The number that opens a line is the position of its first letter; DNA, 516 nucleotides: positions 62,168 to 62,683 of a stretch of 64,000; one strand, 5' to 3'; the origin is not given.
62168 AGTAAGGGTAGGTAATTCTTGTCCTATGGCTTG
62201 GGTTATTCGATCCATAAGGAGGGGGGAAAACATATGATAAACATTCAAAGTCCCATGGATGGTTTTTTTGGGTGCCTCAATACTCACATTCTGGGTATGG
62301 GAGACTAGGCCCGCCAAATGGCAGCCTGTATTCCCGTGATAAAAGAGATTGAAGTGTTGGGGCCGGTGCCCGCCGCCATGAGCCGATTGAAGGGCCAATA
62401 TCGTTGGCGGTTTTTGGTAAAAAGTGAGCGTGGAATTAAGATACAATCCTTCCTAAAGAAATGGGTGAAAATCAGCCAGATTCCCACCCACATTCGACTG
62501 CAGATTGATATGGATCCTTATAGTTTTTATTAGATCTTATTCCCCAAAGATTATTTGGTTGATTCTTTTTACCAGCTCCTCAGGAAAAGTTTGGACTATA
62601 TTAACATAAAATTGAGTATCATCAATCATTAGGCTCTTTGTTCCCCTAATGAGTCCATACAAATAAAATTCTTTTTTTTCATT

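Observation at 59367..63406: Recombinationally active array of secreted trypsin-like serine-protease paralogs downstream of priA, with a duplicated priA 3' end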

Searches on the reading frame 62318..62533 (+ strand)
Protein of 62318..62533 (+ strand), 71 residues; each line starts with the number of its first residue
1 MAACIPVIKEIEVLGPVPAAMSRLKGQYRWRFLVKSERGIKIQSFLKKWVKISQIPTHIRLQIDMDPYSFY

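Call 3: search_protein_families(library=pfam, proteins=[window:62318-62533:+], max_evalue=1)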
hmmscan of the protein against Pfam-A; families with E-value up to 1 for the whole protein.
window:62318-62533:+ (71 aa): 2 families
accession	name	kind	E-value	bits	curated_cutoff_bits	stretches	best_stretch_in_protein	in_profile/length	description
PF18074.6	PriA_C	-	2.3e-16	60.8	26.9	1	9-67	36-95/95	Primosomal protein N C-terminal domain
PF23433.1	DUF7119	-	0.25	11.6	30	1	20-63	40-81/141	Family of unknown function (DUF7119)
